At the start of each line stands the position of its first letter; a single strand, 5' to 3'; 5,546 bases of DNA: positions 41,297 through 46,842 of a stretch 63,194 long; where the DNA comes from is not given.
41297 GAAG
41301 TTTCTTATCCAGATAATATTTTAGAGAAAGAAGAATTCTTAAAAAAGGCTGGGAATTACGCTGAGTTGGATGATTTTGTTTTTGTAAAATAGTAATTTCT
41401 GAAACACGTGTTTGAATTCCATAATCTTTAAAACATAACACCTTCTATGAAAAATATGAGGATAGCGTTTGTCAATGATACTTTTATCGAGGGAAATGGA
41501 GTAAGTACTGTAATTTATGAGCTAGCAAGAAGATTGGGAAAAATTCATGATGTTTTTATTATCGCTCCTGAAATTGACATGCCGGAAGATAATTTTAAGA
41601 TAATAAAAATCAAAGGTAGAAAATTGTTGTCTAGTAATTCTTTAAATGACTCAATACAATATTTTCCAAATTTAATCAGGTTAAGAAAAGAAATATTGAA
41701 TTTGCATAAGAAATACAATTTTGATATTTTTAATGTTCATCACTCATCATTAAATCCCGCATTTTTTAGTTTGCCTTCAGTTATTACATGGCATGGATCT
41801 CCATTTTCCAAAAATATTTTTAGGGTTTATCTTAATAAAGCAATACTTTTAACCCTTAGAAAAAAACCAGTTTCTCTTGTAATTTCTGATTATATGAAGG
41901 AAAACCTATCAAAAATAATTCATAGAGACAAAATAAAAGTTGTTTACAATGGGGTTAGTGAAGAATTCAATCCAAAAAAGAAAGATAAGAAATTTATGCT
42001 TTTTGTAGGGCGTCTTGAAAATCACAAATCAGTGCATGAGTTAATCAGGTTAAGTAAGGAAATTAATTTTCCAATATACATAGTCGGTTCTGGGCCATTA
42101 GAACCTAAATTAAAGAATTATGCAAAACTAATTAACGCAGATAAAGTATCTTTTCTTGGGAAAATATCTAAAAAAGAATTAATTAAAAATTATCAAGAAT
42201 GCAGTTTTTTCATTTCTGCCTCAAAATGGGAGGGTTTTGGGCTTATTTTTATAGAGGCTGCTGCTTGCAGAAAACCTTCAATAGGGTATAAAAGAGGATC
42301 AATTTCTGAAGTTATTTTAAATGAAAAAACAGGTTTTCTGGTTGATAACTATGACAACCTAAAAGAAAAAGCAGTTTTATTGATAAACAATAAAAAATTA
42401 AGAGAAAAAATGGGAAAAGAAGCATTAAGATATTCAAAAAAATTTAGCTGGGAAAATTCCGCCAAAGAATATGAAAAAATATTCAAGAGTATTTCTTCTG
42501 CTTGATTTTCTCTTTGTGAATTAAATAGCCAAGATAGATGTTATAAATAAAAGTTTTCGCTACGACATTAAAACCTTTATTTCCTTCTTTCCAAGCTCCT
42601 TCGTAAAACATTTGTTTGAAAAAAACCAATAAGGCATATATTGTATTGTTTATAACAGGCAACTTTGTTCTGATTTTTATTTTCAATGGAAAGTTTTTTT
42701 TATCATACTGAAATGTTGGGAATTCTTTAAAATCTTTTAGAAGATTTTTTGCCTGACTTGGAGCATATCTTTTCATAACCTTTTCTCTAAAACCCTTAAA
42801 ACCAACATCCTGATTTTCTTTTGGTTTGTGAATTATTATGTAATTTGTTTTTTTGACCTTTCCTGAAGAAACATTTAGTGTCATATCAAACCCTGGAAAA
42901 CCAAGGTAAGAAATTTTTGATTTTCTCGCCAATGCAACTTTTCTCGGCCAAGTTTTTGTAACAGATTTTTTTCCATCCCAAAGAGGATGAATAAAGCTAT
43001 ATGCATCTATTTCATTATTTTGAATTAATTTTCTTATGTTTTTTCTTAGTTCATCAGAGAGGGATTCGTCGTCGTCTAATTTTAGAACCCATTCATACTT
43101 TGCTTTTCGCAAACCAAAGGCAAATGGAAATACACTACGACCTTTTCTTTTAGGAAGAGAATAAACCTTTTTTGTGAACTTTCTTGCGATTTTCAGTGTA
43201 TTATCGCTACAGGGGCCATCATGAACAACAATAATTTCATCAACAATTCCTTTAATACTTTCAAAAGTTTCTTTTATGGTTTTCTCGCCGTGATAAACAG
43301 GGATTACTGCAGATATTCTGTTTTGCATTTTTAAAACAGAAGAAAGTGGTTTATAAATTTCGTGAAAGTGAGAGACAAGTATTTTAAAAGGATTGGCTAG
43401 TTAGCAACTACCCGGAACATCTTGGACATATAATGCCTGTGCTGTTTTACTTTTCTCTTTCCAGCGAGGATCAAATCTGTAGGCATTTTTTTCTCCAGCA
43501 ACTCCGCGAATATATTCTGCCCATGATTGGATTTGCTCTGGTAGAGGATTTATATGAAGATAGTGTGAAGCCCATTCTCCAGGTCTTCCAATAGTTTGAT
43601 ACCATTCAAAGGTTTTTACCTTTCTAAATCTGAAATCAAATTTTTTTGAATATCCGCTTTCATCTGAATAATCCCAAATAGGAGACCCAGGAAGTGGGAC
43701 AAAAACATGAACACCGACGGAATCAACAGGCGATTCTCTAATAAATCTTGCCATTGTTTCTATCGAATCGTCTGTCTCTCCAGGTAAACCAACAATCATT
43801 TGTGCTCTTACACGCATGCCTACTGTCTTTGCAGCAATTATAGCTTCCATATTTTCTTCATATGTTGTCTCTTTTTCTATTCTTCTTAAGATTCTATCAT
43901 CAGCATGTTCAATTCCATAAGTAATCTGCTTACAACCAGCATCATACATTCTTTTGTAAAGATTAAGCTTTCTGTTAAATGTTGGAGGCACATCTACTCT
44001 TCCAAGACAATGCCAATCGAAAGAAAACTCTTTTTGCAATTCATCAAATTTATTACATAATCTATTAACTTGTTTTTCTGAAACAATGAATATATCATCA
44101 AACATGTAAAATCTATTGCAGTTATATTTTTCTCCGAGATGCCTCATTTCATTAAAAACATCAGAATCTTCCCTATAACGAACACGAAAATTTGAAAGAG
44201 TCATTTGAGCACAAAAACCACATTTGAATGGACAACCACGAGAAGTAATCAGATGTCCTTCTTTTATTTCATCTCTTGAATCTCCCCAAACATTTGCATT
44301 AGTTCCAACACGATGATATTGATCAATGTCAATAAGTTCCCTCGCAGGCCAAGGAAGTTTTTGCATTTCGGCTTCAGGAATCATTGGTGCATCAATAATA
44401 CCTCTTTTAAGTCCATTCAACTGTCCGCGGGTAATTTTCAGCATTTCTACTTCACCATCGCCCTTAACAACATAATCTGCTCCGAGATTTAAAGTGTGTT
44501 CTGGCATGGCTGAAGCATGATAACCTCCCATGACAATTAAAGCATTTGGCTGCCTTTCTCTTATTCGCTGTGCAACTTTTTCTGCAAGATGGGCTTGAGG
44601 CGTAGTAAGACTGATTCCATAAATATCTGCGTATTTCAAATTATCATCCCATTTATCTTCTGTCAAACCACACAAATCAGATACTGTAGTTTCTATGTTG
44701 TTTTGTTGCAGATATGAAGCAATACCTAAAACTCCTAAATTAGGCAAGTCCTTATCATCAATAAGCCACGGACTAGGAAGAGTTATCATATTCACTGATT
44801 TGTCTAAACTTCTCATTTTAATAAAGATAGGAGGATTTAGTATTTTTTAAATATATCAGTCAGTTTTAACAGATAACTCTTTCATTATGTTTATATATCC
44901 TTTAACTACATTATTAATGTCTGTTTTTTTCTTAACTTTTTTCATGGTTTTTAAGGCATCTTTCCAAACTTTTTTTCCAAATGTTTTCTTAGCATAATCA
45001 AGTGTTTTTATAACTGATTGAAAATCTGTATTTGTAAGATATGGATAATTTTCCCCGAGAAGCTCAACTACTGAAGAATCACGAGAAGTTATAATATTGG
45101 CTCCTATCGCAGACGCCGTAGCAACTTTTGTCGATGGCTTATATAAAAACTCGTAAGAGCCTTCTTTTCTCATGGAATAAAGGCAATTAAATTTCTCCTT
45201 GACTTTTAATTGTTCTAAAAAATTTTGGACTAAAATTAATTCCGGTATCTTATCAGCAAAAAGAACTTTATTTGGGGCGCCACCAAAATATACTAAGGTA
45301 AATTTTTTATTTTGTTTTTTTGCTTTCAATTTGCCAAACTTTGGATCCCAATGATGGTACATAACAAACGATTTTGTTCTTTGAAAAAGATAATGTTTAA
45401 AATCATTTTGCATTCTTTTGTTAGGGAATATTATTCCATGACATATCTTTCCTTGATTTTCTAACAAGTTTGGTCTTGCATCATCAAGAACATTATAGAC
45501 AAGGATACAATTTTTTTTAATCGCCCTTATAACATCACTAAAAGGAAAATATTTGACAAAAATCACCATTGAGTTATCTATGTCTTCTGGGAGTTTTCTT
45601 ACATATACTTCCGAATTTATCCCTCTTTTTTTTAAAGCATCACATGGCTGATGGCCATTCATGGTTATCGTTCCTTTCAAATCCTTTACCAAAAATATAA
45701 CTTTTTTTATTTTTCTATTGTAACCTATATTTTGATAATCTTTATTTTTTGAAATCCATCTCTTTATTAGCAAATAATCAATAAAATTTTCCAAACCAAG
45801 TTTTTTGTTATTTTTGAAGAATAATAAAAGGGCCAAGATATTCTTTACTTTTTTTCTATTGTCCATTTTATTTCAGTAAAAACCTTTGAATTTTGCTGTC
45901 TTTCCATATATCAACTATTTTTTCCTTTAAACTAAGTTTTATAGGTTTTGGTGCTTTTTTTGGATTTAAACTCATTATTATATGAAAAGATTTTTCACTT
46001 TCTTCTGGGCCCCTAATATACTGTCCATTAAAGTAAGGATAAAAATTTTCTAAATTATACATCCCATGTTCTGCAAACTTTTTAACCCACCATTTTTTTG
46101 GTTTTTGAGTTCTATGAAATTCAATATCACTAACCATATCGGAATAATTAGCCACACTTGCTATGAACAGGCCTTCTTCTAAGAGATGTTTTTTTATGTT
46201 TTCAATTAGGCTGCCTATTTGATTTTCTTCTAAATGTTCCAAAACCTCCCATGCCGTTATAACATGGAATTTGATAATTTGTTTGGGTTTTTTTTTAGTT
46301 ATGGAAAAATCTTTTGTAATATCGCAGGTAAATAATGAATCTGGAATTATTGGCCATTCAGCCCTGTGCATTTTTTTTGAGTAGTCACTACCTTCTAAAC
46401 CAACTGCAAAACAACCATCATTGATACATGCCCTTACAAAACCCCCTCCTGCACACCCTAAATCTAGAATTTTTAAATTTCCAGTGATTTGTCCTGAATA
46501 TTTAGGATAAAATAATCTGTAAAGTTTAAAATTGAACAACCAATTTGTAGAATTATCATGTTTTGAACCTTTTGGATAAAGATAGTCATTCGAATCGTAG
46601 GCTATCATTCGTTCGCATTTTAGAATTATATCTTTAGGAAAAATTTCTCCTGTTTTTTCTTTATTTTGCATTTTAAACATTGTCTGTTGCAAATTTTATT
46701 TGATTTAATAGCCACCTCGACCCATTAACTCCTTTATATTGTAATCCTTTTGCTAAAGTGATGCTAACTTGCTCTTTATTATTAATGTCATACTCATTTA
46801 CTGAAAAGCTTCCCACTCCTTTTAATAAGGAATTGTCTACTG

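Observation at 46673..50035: Triple fusion YvcK/CofD + GlmU-type nucleotidyltransferase + HAD phosphatase inside the glycan cluster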

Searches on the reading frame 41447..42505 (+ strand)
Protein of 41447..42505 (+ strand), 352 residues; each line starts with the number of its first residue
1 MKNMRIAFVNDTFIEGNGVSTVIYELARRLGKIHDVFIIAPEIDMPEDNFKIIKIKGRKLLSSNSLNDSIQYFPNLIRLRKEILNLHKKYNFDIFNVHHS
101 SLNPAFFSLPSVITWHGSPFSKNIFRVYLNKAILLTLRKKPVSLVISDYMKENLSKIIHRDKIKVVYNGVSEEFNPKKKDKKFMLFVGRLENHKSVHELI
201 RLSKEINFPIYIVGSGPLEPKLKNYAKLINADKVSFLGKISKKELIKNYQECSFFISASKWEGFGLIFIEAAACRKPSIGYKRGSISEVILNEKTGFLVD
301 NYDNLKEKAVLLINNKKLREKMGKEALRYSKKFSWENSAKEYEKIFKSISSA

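Call 7: search_protein_families(library=pfam, proteins=[window:41447-42505:+], max_evalue=0.01)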
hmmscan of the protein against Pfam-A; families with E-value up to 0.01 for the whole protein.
window:41447-42505:+ (352 aa): 5 families
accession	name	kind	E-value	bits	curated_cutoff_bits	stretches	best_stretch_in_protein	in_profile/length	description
PF00534.26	Glycos_transf_1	-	7.2e-34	117.2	26.4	1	174-326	8-169/172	Glycosyl transferases group 1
PF13692.12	Glyco_trans_1_4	-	1.4e-22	81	27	1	183-315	3-142/142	Glycosyl transferases group 1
PF13439.12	Glyco_transf_4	-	3.1e-18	66.8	28.5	1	17-173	2-169/170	Glycosyltransferase Family 4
PF13524.12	Glyco_trans_1_2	-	8.5e-06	26.2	25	1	204-342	10-142/144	Glycosyl transferase-like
PF20706.3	GT4-conflict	-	0.0016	17.9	26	0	242-277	272-307/385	Family 4 Glycosyltransferase in conflict systems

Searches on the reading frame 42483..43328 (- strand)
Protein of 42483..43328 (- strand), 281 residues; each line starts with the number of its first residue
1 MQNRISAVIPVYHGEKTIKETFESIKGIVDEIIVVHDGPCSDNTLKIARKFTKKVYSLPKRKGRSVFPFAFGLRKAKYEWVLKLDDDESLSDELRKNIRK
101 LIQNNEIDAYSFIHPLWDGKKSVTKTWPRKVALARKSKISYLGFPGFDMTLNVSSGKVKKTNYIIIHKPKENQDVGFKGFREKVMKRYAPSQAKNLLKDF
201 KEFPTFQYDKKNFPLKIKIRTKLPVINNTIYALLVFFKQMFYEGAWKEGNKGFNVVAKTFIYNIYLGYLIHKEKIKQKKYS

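Call 7: search_protein_families(library=pfam, proteins=[window:42483-43328:-], max_evalue=0.01)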
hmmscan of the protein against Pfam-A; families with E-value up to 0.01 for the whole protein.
window:42483-43328:- (281 aa): 1 family
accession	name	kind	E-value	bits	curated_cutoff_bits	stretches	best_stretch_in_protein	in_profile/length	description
PF00535.33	Glycos_transf_2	-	3e-15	57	23.3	1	6-112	1-113/168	Glycosyl transferase family 2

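Call 21: search_protein_families(library=ncbifam, proteins=[window:42483-43328:-], max_evalue=0.001)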
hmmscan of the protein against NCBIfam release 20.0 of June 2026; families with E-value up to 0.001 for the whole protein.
window:42483-43328:- (281 aa): 5 families
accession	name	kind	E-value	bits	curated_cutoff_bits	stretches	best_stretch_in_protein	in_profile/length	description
TIGR04283.1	glyco_like_mftF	equivalog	9.4e-12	45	182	1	5-112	1-107/221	TIGR04283 family arsenosugar biosynthesis glycosyltransferase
NF007482.0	PRK10073.1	equivalog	2.9e-06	26.5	423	1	2-109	5-117/334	glycosyltransferase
TIGR04195.1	S_glycosyl_SunS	equivalog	0.00021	20.3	350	1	5-108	59-164/421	SunS family peptide S-glycosyltransferase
NF010496.0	PRK13915.1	equivalog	0.00083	18.5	262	0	2-57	30-90/307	glucosyl-3-phosphoglycerate synthase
TIGR03937.1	PgaC_IcaA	equivalog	0.00099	18.2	422.3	0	3-106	45-155/407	poly-beta-1,6-N-acetyl-D-glucosamine synthase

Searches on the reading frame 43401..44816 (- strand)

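Call 7: search_protein_families(library=pfam, proteins=[window:43401-44816:-], max_evalue=0.01)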
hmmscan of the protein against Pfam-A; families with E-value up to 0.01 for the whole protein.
window:43401-44816:- (471 aa): 2 families
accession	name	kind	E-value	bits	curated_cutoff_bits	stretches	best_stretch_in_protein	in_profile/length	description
PF04055.27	Radical_SAM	-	3.2e-20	73.4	29.5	1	190-359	2-166/166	Radical SAM superfamily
PF02310.24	B12-binding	-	4.1e-16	59.3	32.1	1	23-123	11-115/121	B12 binding domain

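Call 21: search_protein_families(library=ncbifam, proteins=[window:43401-44816:-], max_evalue=0.001)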
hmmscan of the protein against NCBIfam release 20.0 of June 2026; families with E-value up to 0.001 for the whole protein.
window:43401-44816:- (471 aa): 37 families (the best 25 are shown)
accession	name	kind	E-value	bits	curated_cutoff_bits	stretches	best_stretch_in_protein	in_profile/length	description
TIGR04013.1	B12_SAM_MJ_1487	hypoth_equivalog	3.6e-35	121.5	251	2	61-231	43-197/382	TIGR04013 family B12-binding domain/radical SAM domain-containing protein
TIGR03471.1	HpnJ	equivalog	5e-33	114.7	577.6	1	189-391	200-394/472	hopanoid biosynthesis associated radical SAM protein HpnJ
TIGR04479.1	bcpD_PhpK_rSAM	subfamily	8.3e-31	106.9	600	1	22-386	68-433/504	PhpK family radical SAM P-methyltransferase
TIGR02026.1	BchE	equivalog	5.4e-30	104.7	481.35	1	24-385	20-388/497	magnesium-protoporphyrin IX monomethyl ester anaerobic oxidative cyclase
NF050148.1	rSAM_ApyD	equivalog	1.3e-27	96.5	750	1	192-393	205-406/645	RiPP biosynthesis radical SAM protein ApyD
NF038361.1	rSAM_Sden_1168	equivalog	6.5e-24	84.4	575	1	50-386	126-475/560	Sden_1168 family B12-binding radical SAM P-methyltransferase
TIGR04014.1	B12_SAM_MJ_0865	equivalog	2e-23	82.9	360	1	63-382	39-356/434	methyl-coenzyme M reductase glutamine C-methyltransferase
TIGR04072.2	rSAM_ladder_B12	equivalog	4.8e-23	81.5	360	1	77-354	85-341/443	lipid biosynthesis B12-binding/radical SAM protein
TIGR03975.1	rSAM_ocin_1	subfamily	5.9e-23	81.2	281.85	1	64-360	130-428/606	RiPP maturation radical SAM C-methyltransferase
NF040546.1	rSAM_CUAEP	equivalog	5.8e-21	74.7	500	1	34-395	21-379/468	CUAEP/CCAEP-tail radical SAM (seleno)protein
TIGR04367.1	HpnR_B12_rSAM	equivalog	1.9e-20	72.9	650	1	80-396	79-383/490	hopanoid C-3 methylase HpnR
NF040542.1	rSAM_RCCLKC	equivalog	2.3e-17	63.3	450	1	52-364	38-352/423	arsinothricin biosynthesis radical SAM protein ArsL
TIGR04385.1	B12_rSAM_cofa1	equivalog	3.8e-16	59.3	450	1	143-359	162-361/438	B12 lower ligand biosynthesis radical SAM protein BzaD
TIGR04190.1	B12_SAM_Ta0216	equivalog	8.2e-14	51.1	500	2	27-127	38-148/554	TIGR04190 family B12-binding domain/radical SAM domain protein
TIGR00433.2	bioB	equivalog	1.6e-13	50.6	225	1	191-382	47-231/307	biotin synthase BioB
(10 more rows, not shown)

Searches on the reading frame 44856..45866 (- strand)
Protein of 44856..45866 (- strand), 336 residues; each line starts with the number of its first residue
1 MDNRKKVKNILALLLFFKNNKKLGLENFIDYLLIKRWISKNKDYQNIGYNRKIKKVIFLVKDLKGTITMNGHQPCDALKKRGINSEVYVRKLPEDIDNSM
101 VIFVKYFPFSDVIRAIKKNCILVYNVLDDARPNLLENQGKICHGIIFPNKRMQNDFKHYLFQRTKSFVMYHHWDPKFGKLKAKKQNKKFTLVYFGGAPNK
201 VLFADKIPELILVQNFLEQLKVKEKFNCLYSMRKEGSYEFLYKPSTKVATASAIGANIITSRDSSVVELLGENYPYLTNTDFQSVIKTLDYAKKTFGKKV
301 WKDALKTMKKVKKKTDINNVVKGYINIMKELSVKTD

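Call 7: search_protein_families(library=pfam, proteins=[window:44856-45866:-], max_evalue=0.01)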
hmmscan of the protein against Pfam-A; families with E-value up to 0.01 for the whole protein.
window:44856-45866:- (336 aa): 0 families

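Call 21: search_protein_families(library=ncbifam, proteins=[window:44856-45866:-], max_evalue=0.001)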
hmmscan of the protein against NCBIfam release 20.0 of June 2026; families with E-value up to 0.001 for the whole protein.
window:44856-45866:- (336 aa): 0 families

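Call 22: search_solved_structures(query=window:44856-45866:-, max_evalue=1)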
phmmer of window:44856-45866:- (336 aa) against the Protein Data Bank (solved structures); distinct sequences matched with E-value up to 1: 1.
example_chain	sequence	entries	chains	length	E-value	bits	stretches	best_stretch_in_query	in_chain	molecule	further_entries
4jxy_A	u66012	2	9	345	0.26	13.5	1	215-302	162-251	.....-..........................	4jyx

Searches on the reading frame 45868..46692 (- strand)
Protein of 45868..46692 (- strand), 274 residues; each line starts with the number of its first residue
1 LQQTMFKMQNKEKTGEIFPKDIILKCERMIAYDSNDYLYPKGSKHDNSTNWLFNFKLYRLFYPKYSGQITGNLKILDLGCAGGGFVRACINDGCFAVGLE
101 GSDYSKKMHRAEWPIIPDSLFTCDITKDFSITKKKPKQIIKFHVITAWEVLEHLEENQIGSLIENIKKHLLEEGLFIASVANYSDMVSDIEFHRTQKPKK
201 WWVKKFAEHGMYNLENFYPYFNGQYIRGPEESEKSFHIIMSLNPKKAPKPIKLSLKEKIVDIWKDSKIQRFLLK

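Call 7: search_protein_families(library=pfam, proteins=[window:45868-46692:-], max_evalue=0.01)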
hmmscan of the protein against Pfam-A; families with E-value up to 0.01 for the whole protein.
window:45868-46692:- (274 aa): 3 families
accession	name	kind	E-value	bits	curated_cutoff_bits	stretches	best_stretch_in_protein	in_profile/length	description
PF13489.12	Methyltransf_23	-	2.7e-11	43.9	27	1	61-213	12-146/164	Methyltransferase domain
PF08242.18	Methyltransf_12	-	3.9e-07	31.1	30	1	76-176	1-98/98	Methyltransferase domain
PF13649.12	Methyltransf_25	-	0.00059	20.9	27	1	75-174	1-97/97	Methyltransferase domain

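Call 21: search_protein_families(library=ncbifam, proteins=[window:45868-46692:-], max_evalue=0.001)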
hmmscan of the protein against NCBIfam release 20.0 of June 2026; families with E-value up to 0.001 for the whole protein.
window:45868-46692:- (274 aa): 1 family
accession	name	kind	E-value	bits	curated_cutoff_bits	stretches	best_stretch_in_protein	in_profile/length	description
TIGR01983.1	UbiG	equivalog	8.6e-06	25.2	102.95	1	71-182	49-155/228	bifunctional 2-polyprenyl-6-hydroxyphenol methylase/3-demethylubiquinol 3-O-methyltransferase UbiG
